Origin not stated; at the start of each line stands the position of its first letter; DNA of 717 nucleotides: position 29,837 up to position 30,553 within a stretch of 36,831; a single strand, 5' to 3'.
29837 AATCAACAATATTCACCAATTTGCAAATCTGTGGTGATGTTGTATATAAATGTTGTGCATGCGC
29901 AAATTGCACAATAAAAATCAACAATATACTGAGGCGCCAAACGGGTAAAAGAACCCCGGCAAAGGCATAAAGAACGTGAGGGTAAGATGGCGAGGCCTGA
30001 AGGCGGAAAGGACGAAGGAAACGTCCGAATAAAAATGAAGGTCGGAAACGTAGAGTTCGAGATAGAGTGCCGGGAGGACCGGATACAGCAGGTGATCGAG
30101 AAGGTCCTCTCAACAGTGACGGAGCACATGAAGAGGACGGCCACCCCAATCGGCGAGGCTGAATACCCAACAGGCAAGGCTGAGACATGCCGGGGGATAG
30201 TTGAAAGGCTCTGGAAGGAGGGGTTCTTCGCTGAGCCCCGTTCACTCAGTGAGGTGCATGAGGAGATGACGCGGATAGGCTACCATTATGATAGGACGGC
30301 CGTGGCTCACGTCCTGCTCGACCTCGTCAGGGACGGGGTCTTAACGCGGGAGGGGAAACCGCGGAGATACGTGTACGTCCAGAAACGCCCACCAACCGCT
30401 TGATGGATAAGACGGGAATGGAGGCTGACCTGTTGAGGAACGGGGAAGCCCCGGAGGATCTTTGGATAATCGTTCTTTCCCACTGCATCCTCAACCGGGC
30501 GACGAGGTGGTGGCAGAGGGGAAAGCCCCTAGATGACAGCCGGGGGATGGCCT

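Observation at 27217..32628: Candidate undescribed system: stand-alone nurA-herA operon wired to three paralogous beta-hairpin/winged-helix proteins and a DUF523 Fe-S protein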

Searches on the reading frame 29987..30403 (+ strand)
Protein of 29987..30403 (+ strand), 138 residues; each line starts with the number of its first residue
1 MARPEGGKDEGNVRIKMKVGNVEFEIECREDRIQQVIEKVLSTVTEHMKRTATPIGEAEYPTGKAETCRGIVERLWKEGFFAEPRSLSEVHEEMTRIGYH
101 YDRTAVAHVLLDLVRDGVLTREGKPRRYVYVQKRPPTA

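Call 3: search_protein_families(library=pfam, proteins=[window:29987-30403:+], max_evalue=0.1)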
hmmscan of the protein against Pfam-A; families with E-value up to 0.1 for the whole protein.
window:29987-30403:+ (138 aa): 2 families
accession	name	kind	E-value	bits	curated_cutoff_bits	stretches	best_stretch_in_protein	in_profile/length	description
PF03965.22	Penicillinase_R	-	0.0058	17.4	22.6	1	72-131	9-63/115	Penicillinase repressor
PF02334.22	RTP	-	0.055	14.4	26.7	0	86-124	28-66/113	Replication terminator protein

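Call 10: search_protein_families(library=padloc, proteins=[window:29987-30403:+], max_evalue=0.01)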
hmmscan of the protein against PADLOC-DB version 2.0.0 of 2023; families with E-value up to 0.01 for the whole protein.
window:29987-30403:+ (138 aa): 0 families

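Call 11: search_protein_families(library=ncbifam, proteins=[window:29987-30403:+], max_evalue=0.01)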
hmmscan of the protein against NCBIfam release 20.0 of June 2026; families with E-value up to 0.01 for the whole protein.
window:29987-30403:+ (138 aa): 1 family
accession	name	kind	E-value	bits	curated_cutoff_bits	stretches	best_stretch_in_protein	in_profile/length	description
TIGR02812.1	fadR_gamma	equivalog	0.0073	16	249.2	0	58-127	4-69/235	fatty acid metabolism transcriptional regulator FadR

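Call 25: find_homologous_proteins(query=window:29987-30403:+, max_evalue=0.001)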
Query window:29987-30403:+ (138 aa): 1158 proteins with E <= 0.001 among 1193 candidates; the best 120 are listed.
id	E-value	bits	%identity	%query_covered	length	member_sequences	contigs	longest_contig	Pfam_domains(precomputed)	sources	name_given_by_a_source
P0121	1.2e-86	305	100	100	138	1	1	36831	-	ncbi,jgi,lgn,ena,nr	ncbi:MAG: hypothetical protein AYL33_000750 [Candidatus Bathyarchaeota archaeon B63]|nr:MAG: hypothe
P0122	9.0e-69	248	82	94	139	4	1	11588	-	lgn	-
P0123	9.6e-69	248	81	97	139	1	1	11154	-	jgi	-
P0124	1.3e-68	247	80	97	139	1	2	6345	-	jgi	-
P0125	1.9e-68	247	80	98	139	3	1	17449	-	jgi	-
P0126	3.3e-68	246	82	98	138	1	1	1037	-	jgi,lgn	jgi:hypothetical protein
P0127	1.0e-67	244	81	98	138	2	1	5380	-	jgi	-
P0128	1.4e-67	244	80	97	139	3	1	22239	-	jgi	-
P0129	2.1e-67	243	82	94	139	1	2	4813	-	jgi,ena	-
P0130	3.1e-67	243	81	91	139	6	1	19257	-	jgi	-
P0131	3.5e-67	242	81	93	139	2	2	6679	-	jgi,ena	-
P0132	1.1e-66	241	78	97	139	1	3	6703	-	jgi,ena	-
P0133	2.6e-66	240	87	88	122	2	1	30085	-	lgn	-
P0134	4.1e-66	239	77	99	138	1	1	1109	-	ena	-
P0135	2.0e-65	237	84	91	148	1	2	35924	-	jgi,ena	-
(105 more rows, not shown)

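Call 39: predict_structure(alignment_id=A3)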
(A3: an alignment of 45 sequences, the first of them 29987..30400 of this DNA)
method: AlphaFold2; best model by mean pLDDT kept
length: 138 residues; sequences in the alignment: 45
mean_pLDDT: 70.7   pTM: 0.42
mean pLDDT of the five models: 70.7, 68.6, 68.4, 67.8, 64.3
residues with pLDDT >= 90: 14; 70-90: 68; 50-70: 33; < 50: 23
segments of 3 or more residues with pLDDT < 50: 1-9, 50-59, 128-130
pLDDT, mean of each block of 10 residues (from residue 1): 42 70 74 76 65 40 69 87 87 90 91 82 54 61
secondary structure, 60 per line:
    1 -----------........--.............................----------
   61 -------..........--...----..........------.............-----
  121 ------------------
elements in order: E12-19 E22-29 H30-50 H68-77 H87-96 H103-115

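Call 44: fold_search(model_id=the predicted structure, library=pdb)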
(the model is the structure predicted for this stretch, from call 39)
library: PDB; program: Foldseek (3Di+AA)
matches with E <= 10: 295; with E <= 0.001: 0
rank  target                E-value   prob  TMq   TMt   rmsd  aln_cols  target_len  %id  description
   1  2dqr_B                3.8e-01  0.87  0.30  0.36   3.1        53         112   21  Crystal structure of the replication terminator protein mutant RTP.E39K.R42Q (released 2007-05-29)
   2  2dqr_D                7.1e-01  0.80  0.32  0.39   2.7        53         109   21  Crystal structure of the replication terminator protein mutant RTP.E39K.R42Q (released 2007-05-29)
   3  1bm9_A                7.1e-01  0.54  0.33  0.36   5.9        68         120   22  REPLICATION TERMINATOR PROTEIN FROM BACILLUS SUBTILIS (released 1999-01-06)
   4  1j0r_A                8.0e-01  0.72  0.30  0.35   3.2        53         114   21  Crystal structure of the replication termination protein mutant C110S (released 2003-11-20)
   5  6ftg_x                8.0e-01  0.06  0.15  0.06  23.4       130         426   12  Subtomogram average of OST-containing ribosome-translocon complexes from canine rough microsomal membranes (released 2018-03-21)
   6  1f4k_A                8.5e-01  0.51  0.26  0.30   4.3        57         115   21  CRYSTAL STRUCTURE OF THE REPLICATION TERMINATOR PROTEIN/B-SITE DNA COMPLEX (released 2001-06-08)
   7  4uc9_D                8.5e-01  0.11  0.21  0.15  15.4       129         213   11  N-terminal globular domain of the RSV Nucleoprotein in complex with C- terminal dipeptide of the Phosphoprotein (released 2015-08-19)
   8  4uc9_A                9.1e-01  0.10  0.21  0.15  14.6       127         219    8  N-terminal globular domain of the RSV Nucleoprotein in complex with C- terminal dipeptide of the Phosphoprotein (released 2015-08-19)
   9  4ucd_B                9.1e-01  0.09  0.20  0.14  14.6       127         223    8  N-terminal globular domain of the RSV Nucleoprotein in complex with the Nucleoprotein Phosphoprotein interaction inhib (released 2015-08-19)
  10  1j0r_B                1.0e+00  0.63  0.30  0.34   3.2        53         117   21  Crystal structure of the replication termination protein mutant C110S (released 2003-11-20)
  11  2fu4_A                1.2e+00  0.66  0.28  0.46   3.4        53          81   21  Crystal Structure of the DNA binding domain of E.coli FUR (Ferric Uptake Regulator) (released 2006-05-16)
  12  6h1c_A                1.3e+00  0.60  0.31  0.32   3.5        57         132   21  Structure of Ferric uptake regulator from Pseudomonas aeruginosa with manganese. (released 2019-07-31)
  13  2wj8_R                1.4e+00  0.07  0.18  0.08  15.0       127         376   13  Respiratory Syncitial Virus RiboNucleoProtein (released 2009-12-08)
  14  8dgf_B                1.4e+00  0.05  0.19  0.04  11.4       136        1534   12  Avs4 bound to phage PhiV-1 portal (released 2022-08-03)
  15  2dqr_A                1.5e+00  0.41  0.30  0.37   3.4        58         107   19  Crystal structure of the replication terminator protein mutant RTP.E39K.R42Q (released 2007-05-29)
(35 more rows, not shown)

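Call 73: search_protein_representatives(alignment_id=A3)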
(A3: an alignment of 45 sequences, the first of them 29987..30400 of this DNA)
Query: 45 sequences, 139 profile positions. Proteins with E-value up to 0.001 (for the whole library): 400; up to 1e-10: 97; up to 1e-30: 23. The best 150 are listed.
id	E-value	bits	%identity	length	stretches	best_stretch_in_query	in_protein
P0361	7.6e-48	178.1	-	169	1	6-138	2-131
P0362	1.4e-43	164.3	-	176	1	11-138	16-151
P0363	1.1e-42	161.4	-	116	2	47-137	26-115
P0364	3.8e-41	156.4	-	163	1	6-136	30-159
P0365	6.4e-41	155.6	-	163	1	10-138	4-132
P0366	4.7e-40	152.8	-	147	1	10-136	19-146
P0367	8.9e-40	151.9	-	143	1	9-138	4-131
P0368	1.4e-39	151.3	-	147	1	11-137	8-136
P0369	1.9e-38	147.6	-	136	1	14-137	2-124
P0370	3.7e-36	140.2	-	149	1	5-136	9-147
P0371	4.9e-36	139.8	-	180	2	54-137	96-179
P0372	1.8e-35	138.0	-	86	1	55-137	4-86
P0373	1.5e-34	135.0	-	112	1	62-138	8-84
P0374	1.5e-33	131.7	-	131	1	7-136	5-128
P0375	1.6e-33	131.7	-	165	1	9-134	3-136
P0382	2.1e-31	124.8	-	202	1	5-137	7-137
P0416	5.3e-18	81.4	-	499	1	49-138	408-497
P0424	7.2e-16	74.5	-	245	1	63-131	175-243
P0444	5.2e-12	62.0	-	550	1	52-135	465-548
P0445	7.6e-12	61.5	-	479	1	66-137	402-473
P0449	1.7e-11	60.3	-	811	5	56-97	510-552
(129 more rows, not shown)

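Call 75: search_protein_families(library=pfam, proteins=[P0416, P0444, P0445, P0424, P0382, P0449], max_evalue=0.01)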
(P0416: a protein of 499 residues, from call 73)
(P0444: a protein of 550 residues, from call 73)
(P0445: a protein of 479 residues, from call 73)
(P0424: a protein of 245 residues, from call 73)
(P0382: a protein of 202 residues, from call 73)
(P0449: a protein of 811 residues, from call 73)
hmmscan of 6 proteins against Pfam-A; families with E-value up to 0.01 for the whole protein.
P0416 (499 aa): 2 families
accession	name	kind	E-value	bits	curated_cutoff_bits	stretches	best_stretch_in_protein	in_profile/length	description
PF01935.23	DUF87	-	0.00084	19.9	23.2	1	28-68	29-75/220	Helicase HerA, central domain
PF06008.19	Laminin_I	-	0.0041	17.3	34.6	1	282-383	15-111/259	Laminin Domain I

P0444 (550 aa): 0 families

P0445 (479 aa): 2 families
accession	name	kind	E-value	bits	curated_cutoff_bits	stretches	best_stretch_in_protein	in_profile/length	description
PF01935.23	DUF87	-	9.6e-10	39.4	23.2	1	2-68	2-73/220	Helicase HerA, central domain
PF04851.21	ResIII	-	0.0053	17.1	22.5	0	23-96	24-100/164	Type III restriction enzyme, res subunit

P0424 (245 aa): 0 families

P0382 (202 aa): 1 family
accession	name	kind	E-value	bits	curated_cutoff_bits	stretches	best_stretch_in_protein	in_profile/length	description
PF23548.1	Zn_ribbon_FGT1_2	-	0.0033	17.4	27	0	148-159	18-29/35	FORGETTER1 second zinc ribbon domain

P0449 (811 aa): 0 families

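Call 76: find_encoding_contigs(protein=P0445, flank=8000, max_places=4)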
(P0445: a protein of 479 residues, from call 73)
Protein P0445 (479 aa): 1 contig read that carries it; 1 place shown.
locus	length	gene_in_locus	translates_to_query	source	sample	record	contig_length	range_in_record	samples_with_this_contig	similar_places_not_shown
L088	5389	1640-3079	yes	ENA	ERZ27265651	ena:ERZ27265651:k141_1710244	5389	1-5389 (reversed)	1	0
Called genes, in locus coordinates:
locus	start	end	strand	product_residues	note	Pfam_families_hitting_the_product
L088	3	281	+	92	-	?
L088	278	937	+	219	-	-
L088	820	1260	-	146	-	-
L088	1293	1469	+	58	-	-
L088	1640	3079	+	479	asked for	PF01935:DUF87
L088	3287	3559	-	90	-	-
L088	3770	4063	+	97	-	-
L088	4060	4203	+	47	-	-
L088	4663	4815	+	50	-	-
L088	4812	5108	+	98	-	-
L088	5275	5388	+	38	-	?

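Call 78: search_protein_families(library=phrogs, proteins=[P0416, P0444, P0445, P0424, window:29987-30403:+], max_evalue=0.001)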
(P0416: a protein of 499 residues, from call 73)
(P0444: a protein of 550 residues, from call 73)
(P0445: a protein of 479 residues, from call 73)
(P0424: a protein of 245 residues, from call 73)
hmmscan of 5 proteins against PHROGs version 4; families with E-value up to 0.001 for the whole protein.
P0416 (499 aa): 3 families
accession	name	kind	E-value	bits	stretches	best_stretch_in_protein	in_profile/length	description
phrog_2666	-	head and packaging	7.2e-09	35.8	1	28-236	327-506/555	terminase large subunit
phrog_7035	-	unknown function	0.00049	19.5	0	136-213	491-561/969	-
phrog_167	-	tail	0.00088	18.1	1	270-389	129-235/1555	tail length tape measure protein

P0444 (550 aa): 0 families

P0445 (479 aa): 2 families
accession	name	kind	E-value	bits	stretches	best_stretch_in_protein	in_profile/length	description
phrog_2666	-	head and packaging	2.8e-18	66.9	1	22-237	321-516/555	terminase large subunit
phrog_7035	-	unknown function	1.9e-12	47.4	1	126-248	477-590/969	-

P0424 (245 aa): 0 families

window:29987-30403:+ (138 aa): 0 families

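Call 83: find_encoding_contigs(protein=P0416, flank=8000, max_places=3)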
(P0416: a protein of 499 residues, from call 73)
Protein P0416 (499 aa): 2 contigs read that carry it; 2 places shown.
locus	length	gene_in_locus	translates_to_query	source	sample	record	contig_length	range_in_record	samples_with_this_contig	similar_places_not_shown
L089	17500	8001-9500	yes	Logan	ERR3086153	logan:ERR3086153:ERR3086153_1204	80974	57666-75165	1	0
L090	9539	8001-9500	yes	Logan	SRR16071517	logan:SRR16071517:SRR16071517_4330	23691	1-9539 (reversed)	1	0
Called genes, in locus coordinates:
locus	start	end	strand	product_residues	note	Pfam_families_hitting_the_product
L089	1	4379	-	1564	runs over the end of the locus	PF00801:PKD (weak), PF18911:PKD_4 (weak), PF22352:K319L-like_PKD (faint), PF00801:PKD, PF18911:PKD_4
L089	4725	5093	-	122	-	-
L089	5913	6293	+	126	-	-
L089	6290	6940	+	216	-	-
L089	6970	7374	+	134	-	-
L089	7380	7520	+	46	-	PF07754:Ribosomal_aS21 (faint)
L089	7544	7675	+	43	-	-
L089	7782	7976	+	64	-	-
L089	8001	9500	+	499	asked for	-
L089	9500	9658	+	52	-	-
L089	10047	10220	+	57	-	-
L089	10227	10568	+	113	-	-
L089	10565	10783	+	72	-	-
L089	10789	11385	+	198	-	PF04250:DUF429 (weak)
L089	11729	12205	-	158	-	-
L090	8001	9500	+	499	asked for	-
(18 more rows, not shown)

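Call 84: find_encoding_contigs(protein=P0444, flank=8000, max_places=3)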
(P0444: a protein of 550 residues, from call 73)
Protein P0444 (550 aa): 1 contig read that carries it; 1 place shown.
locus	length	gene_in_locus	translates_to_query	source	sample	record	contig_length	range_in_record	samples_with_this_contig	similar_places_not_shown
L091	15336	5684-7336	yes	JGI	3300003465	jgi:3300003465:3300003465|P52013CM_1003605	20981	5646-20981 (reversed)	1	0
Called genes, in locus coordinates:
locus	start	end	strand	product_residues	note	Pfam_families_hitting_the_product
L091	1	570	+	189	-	?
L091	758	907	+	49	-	-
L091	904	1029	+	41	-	-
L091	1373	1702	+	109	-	-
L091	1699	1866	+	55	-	-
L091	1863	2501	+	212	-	PF13392:HNH_3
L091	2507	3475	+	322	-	PF00145:DNA_methylase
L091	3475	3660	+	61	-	-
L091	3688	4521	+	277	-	-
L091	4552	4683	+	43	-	-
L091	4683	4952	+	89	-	-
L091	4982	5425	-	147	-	-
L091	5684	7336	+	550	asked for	-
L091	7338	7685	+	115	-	-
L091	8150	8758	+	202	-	PF13392:HNH_3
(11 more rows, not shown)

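Call 90: fold_search(model_id=the predicted structure, library=viral)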
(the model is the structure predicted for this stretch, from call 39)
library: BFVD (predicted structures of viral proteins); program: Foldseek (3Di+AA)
matches with E <= 10: 675; with E <= 0.001: 0
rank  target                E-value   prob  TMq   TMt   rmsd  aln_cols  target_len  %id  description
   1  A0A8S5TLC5            3.9e-02  0.23  0.21  0.13  14.3       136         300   15  Uncharacterized protein [Podoviridae sp. ctO1718]
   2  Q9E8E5                7.8e-02  0.33  0.23  0.16  15.2       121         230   14  Nucleoprotein (Fragment) [Bovine orthopneumovirus]
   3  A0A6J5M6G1            1.9e-01  0.57  0.31  0.27  11.4       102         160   20  Uncharacterized protein [uncultured Caudovirales phage]
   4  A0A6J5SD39            1.9e-01  0.21  0.28  0.28  17.1       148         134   17  Uncharacterized protein [uncultured Caudovirales phage]
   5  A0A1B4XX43            2.3e-01  0.10  0.18  0.17  18.3       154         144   13  Uncharacterized protein [Tenacibaculum phage pT24]
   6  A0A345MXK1            3.1e-01  0.12  0.18  0.24  12.5       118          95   14  (no name in the UniProt tables at hand)
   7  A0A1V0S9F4            3.1e-01  0.10  0.16  0.10  19.9       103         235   11  Uncharacterized protein [Catovirus CTV1]
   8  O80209                3.3e-01  0.06  0.15  0.12  25.3       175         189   19  Uncharacterized protein [Methanobacterium phage psiM2]
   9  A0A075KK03            3.7e-01  0.44  0.24  0.38   7.4        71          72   11  Uncharacterized protein [Lactobacillus phage Ld3]
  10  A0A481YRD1            4.5e-01  0.47  0.36  0.41  12.6       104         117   14  Linker histone H1 and H5 family protein [Marseillevirus LCMAC101]
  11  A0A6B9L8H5            4.5e-01  0.18  0.20  0.23  14.2        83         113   10  Lsr2-like DNA bridging protein [Gordonia phage Volt]
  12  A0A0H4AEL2            4.5e-01  0.06  0.14  0.14  18.5       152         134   12  (no name in the UniProt tables at hand)
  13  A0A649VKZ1            4.8e-01  0.11  0.24  0.16  19.4       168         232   12  HNH endonuclease [Gordonia phage Chidiebere]
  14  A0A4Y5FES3            5.1e-01  0.08  0.18  0.13  14.7       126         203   13  Uncharacterized protein [Lactobacillus phage 521B]
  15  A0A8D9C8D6            6.2e-01  0.20  0.24  0.34  13.1       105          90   11  Uncharacterized protein [uncultured marine phage]
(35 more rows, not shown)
